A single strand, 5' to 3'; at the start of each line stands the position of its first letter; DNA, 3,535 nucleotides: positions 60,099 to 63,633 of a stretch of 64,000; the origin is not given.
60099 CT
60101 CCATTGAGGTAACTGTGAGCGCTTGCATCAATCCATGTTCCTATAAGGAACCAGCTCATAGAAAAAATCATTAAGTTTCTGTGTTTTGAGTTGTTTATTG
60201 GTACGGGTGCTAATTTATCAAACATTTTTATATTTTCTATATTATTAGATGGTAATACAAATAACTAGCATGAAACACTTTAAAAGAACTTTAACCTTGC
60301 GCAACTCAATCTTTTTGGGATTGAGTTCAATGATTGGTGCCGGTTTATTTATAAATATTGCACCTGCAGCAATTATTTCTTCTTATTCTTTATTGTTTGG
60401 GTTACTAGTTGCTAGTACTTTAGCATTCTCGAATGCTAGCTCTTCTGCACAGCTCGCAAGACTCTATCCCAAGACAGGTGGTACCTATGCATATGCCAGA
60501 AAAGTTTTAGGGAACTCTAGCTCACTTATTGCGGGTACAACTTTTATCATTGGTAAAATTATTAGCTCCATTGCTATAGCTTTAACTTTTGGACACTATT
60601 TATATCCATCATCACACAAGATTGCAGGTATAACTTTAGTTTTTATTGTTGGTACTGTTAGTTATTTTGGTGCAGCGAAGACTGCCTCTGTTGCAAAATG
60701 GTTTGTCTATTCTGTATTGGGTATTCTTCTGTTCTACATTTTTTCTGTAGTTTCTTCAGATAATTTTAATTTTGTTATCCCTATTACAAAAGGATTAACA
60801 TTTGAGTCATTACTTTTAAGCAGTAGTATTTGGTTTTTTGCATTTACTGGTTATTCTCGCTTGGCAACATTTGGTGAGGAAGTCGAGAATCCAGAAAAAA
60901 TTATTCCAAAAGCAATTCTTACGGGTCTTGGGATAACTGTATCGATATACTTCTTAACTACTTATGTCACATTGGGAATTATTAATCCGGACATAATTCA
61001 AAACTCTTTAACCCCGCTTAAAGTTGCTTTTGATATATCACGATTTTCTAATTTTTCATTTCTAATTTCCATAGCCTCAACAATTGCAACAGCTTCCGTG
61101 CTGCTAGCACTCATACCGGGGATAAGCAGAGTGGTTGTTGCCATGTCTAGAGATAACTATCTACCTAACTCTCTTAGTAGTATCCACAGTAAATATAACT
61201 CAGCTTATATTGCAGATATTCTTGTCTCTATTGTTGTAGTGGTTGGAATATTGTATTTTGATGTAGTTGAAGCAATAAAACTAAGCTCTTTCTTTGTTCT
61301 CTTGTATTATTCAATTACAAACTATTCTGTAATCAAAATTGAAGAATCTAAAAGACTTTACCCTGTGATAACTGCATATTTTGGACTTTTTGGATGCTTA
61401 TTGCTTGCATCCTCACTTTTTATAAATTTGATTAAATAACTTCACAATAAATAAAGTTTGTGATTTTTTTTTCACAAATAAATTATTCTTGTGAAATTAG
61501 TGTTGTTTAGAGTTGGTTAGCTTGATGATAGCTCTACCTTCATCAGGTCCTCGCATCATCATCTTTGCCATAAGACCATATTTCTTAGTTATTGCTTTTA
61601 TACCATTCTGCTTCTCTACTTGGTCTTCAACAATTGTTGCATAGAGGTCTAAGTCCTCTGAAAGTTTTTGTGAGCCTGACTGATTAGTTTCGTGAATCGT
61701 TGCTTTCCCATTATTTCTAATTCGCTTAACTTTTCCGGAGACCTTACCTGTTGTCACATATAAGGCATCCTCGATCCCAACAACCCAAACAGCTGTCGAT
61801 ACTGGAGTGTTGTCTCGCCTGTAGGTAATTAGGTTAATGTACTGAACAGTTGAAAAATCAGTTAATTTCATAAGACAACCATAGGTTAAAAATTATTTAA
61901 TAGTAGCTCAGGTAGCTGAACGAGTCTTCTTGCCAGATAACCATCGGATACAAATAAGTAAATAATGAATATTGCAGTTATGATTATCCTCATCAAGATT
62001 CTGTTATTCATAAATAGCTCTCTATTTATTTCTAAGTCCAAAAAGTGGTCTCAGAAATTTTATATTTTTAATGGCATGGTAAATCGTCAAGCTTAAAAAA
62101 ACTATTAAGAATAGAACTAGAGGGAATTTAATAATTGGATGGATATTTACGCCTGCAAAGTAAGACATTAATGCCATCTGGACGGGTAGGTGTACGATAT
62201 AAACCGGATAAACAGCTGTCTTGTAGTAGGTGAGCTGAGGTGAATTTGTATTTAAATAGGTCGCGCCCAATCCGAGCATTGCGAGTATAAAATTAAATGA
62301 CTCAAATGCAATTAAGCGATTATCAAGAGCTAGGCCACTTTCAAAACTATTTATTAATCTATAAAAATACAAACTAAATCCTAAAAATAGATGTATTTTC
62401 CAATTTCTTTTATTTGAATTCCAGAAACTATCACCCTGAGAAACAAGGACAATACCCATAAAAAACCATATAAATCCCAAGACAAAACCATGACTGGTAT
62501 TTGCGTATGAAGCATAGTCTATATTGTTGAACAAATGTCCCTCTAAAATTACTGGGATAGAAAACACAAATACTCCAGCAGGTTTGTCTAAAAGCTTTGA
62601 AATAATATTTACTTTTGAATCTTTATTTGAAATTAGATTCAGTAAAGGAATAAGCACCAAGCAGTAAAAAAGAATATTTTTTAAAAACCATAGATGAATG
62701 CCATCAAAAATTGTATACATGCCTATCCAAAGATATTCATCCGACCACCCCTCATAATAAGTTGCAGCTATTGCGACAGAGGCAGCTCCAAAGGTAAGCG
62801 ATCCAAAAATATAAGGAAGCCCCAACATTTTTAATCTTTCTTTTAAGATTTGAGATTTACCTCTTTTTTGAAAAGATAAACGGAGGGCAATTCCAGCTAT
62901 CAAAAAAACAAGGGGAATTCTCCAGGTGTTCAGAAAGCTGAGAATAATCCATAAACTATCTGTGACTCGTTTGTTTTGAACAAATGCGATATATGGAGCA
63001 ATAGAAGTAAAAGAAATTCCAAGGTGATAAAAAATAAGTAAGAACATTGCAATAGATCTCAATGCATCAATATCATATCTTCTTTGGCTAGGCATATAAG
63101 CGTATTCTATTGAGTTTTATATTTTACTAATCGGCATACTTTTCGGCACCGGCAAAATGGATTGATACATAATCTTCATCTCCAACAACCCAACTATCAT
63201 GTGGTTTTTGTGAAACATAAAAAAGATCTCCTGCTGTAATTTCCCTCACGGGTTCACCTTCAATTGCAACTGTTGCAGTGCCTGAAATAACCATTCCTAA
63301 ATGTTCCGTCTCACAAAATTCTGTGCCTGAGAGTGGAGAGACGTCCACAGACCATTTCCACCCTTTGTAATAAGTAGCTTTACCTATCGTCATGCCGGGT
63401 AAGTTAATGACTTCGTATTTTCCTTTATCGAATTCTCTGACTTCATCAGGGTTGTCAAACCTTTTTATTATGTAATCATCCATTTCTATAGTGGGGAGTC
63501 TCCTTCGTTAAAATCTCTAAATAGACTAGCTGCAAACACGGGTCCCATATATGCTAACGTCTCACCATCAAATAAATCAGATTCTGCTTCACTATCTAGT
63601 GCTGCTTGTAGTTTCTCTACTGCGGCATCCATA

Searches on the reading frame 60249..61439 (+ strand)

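Call 10: search_protein_families(library=pfam, proteins=[window:60249-61439:+])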
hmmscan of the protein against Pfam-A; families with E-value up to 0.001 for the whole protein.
window:60249-61439:+ (396 aa): 2 families
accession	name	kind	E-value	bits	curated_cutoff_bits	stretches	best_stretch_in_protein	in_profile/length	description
PF00324.27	AA_permease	-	5e-26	91.8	24.6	1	21-392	3-416/470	Amino acid permease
PF13520.12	AA_permease_2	-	1.2e-22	80.9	27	1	15-392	1-406/427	Amino acid permease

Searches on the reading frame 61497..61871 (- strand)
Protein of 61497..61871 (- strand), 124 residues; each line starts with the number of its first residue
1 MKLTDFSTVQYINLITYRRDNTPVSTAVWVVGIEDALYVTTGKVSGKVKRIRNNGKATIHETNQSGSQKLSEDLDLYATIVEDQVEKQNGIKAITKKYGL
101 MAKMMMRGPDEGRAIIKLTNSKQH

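Call 78: search_protein_families(library=pfam, proteins=[window:61497-61871:-])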
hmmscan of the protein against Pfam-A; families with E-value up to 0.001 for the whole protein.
window:61497-61871:- (124 aa): 1 family
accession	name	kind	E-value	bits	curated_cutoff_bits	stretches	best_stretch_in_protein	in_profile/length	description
PF01243.27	PNPOx_N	-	0.00045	21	28.1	1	12-117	15-110/120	Pyridoxamine 5'-phosphate oxidase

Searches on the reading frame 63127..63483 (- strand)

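Call 78: search_protein_families(library=pfam, proteins=[window:63127-63483:-])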
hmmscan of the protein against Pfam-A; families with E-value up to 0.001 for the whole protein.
window:63127-63483:- (118 aa): 2 families
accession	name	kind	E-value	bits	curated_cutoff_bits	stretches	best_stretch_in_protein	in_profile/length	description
PF07883.17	Cupin_2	-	4.3e-05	23.6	27.2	1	59-104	18-63/70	Cupin domain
PF05899.18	Cupin_3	-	0.00015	21.9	23.5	1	56-98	23-64/74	EutQ-like cupin domain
